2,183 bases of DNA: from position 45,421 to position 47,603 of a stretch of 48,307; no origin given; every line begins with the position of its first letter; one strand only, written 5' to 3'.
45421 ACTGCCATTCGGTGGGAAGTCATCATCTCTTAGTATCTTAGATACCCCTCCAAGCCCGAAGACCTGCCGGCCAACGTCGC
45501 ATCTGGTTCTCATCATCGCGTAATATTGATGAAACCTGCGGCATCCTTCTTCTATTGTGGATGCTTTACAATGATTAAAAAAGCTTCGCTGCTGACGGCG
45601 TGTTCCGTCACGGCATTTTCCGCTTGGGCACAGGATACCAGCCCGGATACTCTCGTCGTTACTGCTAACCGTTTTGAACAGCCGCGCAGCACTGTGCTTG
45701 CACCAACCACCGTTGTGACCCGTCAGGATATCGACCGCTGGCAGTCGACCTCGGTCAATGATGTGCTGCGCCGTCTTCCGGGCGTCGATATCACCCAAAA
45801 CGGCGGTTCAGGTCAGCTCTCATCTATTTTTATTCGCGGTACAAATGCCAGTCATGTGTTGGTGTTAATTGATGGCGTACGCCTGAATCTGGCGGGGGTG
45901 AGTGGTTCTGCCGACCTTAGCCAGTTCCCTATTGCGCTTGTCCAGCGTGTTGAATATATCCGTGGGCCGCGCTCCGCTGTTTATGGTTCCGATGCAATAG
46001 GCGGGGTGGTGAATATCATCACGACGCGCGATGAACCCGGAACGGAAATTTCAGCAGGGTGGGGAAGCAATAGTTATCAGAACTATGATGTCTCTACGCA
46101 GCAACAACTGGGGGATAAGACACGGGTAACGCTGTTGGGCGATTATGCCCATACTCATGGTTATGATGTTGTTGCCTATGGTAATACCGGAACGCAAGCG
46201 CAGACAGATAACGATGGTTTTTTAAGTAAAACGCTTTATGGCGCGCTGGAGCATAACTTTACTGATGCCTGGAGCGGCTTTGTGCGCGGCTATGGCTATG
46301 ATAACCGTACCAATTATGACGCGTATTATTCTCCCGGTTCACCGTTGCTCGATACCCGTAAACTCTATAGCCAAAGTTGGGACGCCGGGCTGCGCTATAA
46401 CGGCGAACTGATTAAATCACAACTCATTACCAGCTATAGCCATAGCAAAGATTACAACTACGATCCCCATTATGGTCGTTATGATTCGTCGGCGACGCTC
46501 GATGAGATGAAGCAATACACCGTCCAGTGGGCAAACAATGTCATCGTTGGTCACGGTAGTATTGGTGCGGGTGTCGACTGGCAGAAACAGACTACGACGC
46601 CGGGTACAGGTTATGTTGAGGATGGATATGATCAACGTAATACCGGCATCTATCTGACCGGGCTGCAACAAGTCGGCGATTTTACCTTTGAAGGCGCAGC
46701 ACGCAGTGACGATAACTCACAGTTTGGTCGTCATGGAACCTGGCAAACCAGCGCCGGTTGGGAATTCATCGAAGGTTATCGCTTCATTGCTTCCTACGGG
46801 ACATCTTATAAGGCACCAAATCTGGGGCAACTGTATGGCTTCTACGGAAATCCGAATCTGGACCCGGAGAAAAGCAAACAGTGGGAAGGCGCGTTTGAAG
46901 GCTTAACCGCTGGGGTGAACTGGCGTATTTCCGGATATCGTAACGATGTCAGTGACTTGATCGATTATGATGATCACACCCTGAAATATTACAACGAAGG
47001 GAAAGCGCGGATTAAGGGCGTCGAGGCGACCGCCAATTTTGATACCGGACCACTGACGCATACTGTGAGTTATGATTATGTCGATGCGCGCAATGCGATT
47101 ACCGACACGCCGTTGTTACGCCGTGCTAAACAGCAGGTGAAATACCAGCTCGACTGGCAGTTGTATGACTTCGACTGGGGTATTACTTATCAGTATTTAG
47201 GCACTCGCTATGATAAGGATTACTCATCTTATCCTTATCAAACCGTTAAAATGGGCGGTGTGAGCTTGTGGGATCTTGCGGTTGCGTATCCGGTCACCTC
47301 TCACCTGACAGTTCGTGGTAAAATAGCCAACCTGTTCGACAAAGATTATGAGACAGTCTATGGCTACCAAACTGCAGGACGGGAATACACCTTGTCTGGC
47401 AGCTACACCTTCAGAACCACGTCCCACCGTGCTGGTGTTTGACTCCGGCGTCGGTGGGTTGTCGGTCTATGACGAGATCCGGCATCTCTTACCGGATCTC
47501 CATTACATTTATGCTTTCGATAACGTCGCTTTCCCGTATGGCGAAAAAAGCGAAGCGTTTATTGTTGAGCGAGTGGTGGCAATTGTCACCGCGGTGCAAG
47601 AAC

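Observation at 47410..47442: btuB stop-loss: BtuB extended 9 residues past its C-terminal Phe, synonymous in overlapping murI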

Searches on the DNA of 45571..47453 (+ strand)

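Call 3: search_dna_similar(query=window:47373-47453:+, collection=ecoli_genomes, mode=near, max_rows=30)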
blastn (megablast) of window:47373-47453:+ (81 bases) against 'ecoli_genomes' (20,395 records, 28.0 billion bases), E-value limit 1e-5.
Records with a match: 5426; places in all: 5428; records where one place covers at least 80% of the query: 5426.
Genomes with a match: 5426 of 5426; with a place that covers at least 80% of the query: 5426. Places per genome that has any: lowest 1, median 1, highest 2. On chromosomes: 5426 places; on plasmids: 2.
Best place of each record, by identity: >=99% 1; 95-99% 5424; 90-95% 1.
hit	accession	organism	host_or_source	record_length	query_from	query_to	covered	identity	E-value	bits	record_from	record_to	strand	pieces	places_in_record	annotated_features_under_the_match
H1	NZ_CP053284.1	Escherichia coli strain SCU-104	Homo sapiens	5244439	1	81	100%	100.0%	6e-34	150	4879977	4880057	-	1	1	murI: glutamate racemase | btuB: TonB-dependent vitamin B12 receptor BtuB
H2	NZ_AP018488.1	Escherichia coli O157:H7 strain PV15-279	Homo sapiens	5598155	1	81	100%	98.8%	3e-32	145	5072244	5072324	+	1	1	murI: glutamate racemase | btuB: TonB-dependent vitamin B12 receptor BtuB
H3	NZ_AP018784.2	Escherichia coli strain SK1144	-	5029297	1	81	100%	98.8%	3e-32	145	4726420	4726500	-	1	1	murI: glutamate racemase | btuB: TonB-dependent vitamin B12 receptor BtuB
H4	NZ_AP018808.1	Escherichia coli strain E2865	Bos taurus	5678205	1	81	100%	98.8%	3e-32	145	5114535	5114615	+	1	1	murI: glutamate racemase | btuB: TonB-dependent vitamin B12 receptor BtuB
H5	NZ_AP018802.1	Escherichia coli strain E2863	Bos taurus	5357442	1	81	100%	98.8%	3e-32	145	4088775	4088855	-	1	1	murI: glutamate racemase | btuB: TonB-dependent vitamin B12 receptor BtuB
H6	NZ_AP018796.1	Escherichia coli strain E2855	Bos taurus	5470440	1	81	100%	98.8%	3e-32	145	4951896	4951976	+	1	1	murI: glutamate racemase | btuB: TonB-dependent vitamin B12 receptor BtuB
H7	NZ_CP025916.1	Escherichia coli strain 120899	Homo sapiens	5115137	1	81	100%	98.8%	3e-32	145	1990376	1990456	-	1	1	murI: glutamate racemase | btuB: TonB-dependent vitamin B12 receptor BtuB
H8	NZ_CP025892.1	Escherichia coli strain 503025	Homo sapiens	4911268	1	81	100%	98.8%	3e-32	145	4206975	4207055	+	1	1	murI: glutamate racemase | btuB: TonB-dependent vitamin B12 receptor BtuB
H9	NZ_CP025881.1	Escherichia coli strain 503440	Homo sapiens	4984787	1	81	100%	98.8%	3e-32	145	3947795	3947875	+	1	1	murI: glutamate racemase | btuB: TonB-dependent vitamin B12 receptor BtuB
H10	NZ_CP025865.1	Escherichia coli strain 504211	Homo sapiens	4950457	1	81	100%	98.8%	3e-32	145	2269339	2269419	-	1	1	murI: glutamate racemase | btuB: TonB-dependent vitamin B12 receptor BtuB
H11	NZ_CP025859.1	Escherichia coli strain 504239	Homo sapiens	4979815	1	81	100%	98.8%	3e-32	145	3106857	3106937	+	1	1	murI: glutamate racemase | btuB: TonB-dependent vitamin B12 receptor BtuB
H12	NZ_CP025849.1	Escherichia coli strain 600468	Homo sapiens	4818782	1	81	100%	98.8%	3e-32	145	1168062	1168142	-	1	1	murI: glutamate racemase | btuB: TonB-dependent vitamin B12 receptor BtuB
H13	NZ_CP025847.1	Escherichia coli strain 602354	Homo sapiens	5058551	1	81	100%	98.8%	3e-32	145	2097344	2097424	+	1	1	murI: glutamate racemase | btuB: TonB-dependent vitamin B12 receptor BtuB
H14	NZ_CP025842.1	Escherichia coli strain 720632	Homo sapiens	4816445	1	81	100%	98.8%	3e-32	145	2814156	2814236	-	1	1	murI: glutamate racemase | btuB: TonB-dependent vitamin B12 receptor BtuB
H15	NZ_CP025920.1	Escherichia coli strain 103605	Homo sapiens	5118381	1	81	100%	98.8%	3e-32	145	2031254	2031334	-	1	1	murI: glutamate racemase | btuB: TonB-dependent vitamin B12 receptor BtuB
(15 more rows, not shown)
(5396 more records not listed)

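Call 5: get_annotated_region(hit=H1, flank=3000)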
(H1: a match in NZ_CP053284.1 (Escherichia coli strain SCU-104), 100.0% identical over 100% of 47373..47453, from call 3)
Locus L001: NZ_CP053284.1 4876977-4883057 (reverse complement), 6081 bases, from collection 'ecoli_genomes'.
description: Escherichia coli strain SCU-104 chromosome, complete genome
organism: Escherichia coli strain SCU-104 (NCBI taxid 562)
replicon: chromosome; assembly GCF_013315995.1
host: Homo sapiens; source: rectal swab from healthy college student; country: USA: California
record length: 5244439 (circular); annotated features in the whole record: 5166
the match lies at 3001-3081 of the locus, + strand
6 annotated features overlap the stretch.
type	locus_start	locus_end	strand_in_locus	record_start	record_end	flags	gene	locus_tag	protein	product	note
CDS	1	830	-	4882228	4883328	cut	trmA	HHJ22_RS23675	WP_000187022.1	tRNA (uridine(54)-C5)-methyltransferase TrmA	-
riboswitch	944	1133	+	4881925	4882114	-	-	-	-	riboswitch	cobalamin riboswitch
CDS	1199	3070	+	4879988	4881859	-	btuB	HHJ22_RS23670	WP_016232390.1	TonB-dependent vitamin B12 receptor BtuB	-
CDS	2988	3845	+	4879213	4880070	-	murI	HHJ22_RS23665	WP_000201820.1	glutamate racemase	-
rRNA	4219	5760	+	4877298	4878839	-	-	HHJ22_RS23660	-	16S ribosomal RNA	-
tRNA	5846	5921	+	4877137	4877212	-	-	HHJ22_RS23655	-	tRNA-Glu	-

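Call 24: search_dna_similar(query=window:47386-47440:+, collection=ecoli_genomes, mode=near, max_rows=5)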
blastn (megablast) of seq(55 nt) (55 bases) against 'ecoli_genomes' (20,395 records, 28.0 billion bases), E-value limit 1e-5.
Records with a match: 1; places in all: 1; records where one place covers at least 80% of the query: 1.
Genomes with a match: 1 of 5426; with a place that covers at least 80% of the query: 1. Places per genome that has any: lowest 1, median 1, highest 1. On chromosomes: 1 places; on plasmids: 0.
Best place of each record, by identity: >=99% 1.
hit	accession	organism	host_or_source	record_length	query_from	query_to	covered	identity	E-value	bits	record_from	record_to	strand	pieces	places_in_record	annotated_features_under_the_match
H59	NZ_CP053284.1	Escherichia coli strain SCU-104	Homo sapiens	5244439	1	55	100%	100.0%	9e-20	102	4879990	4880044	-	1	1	murI: glutamate racemase | btuB: TonB-dependent vitamin B12 receptor BtuB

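Call 55: search_dna_similar(query=window:45571-47442:+, collection=ecoli_genomes, mode=near, max_rows=40, rows=spread)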
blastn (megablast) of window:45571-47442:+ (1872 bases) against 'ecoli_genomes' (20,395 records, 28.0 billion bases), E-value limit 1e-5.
Records with a match: 5426; places in all: 5434; records where one place covers at least 80% of the query: 5048.
Genomes with a match: 5426 of 5426; with a place that covers at least 80% of the query: 5048. Places per genome that has any: lowest 1, median 1, highest 2. On chromosomes: 5432 places; on plasmids: 2.
Best place of each record, by identity: >=99% 2887; 95-99% 2073; 80-90% 375; 60-80% 91.
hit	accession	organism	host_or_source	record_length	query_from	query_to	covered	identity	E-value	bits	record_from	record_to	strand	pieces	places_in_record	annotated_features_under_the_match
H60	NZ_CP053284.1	Escherichia coli strain SCU-104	Homo sapiens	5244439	1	1872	100%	100.0%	0e+0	3458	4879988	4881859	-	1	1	btuB: TonB-dependent vitamin B12 receptor BtuB | murI: glutamate racemase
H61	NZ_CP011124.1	Escherichia coli strain USML2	Elaeis guineensis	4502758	1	1872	100%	99.9%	0e+0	3452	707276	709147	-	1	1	btuB: TonB-dependent vitamin B12 receptor BtuB | murI: glutamate racemase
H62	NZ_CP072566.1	Escherichia coli strain WG5::TT12A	missing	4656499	1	1872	100%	99.9%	0e+0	3452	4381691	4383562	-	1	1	btuB: TonB-dependent vitamin B12 receptor BtuB | murI: glutamate racemase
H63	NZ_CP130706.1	Escherichia coli strain DDG220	dried distillers grain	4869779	1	1872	100%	99.9%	0e+0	3452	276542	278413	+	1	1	btuB: TonB-dependent vitamin B12 receptor BtuB | murI: glutamate racemase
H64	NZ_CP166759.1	Escherichia coli strain CRE389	Homo sapiens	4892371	1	1872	100%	99.9%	0e+0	3452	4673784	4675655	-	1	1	btuB: TonB-dependent vitamin B12 receptor BtuB | murI: glutamate racemase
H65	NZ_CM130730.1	Escherichia coli strain IAL7255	Homo sapiens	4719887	1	1872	100%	99.9%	0e+0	3452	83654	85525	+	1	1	btuB: TonB-dependent vitamin B12 receptor BtuB | murI: glutamate racemase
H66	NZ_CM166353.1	Escherichia coli strain CH459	Homo sapiens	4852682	1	1872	100%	99.9%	0e+0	3452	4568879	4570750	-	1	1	btuB: TonB-dependent vitamin B12 receptor BtuB | murI: glutamate racemase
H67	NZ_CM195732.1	Escherichia coli strain P377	Lettuce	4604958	1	1872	100%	99.9%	0e+0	3452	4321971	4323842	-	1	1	btuB: TonB-dependent vitamin B12 receptor BtuB | murI: glutamate racemase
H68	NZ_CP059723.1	Escherichia coli strain BUCT2930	Paguma larvata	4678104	1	1872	100%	99.9%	0e+0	3446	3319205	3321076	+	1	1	btuB: TonB-dependent vitamin B12 receptor BtuB | murI: glutamate racemase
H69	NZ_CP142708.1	Escherichia coli strain T28R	dog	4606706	1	1872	100%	99.9%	0e+0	3446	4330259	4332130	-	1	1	btuB: TonB-dependent vitamin B12 receptor BtuB | murI: glutamate racemase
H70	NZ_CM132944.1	Escherichia coli strain 205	Homo sapiens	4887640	1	1872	100%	99.8%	0e+0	3441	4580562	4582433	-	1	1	btuB: TonB-dependent vitamin B12 receptor BtuB | murI: glutamate racemase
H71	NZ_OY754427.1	Escherichia coli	-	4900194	1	1872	100%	99.8%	0e+0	3435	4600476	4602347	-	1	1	btuB: TonB-dependent vitamin B12 receptor BtuB | murI: glutamate racemase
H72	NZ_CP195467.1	Escherichia coli strain 22AR0322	Homo sapiens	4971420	1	1872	100%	99.7%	0e+0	3430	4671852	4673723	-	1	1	btuB: TonB-dependent vitamin B12 receptor BtuB | murI: glutamate racemase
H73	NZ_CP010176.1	Escherichia coli strain H10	not applicable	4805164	1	1872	100%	99.7%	0e+0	3424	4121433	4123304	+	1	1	btuB: TonB-dependent vitamin B12 receptor BtuB | murI: glutamate racemase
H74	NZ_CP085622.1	Escherichia coli strain EC71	Homo sapiens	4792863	1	1872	100%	99.7%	0e+0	3424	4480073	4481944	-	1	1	btuB: TonB-dependent vitamin B12 receptor BtuB | murI: glutamate racemase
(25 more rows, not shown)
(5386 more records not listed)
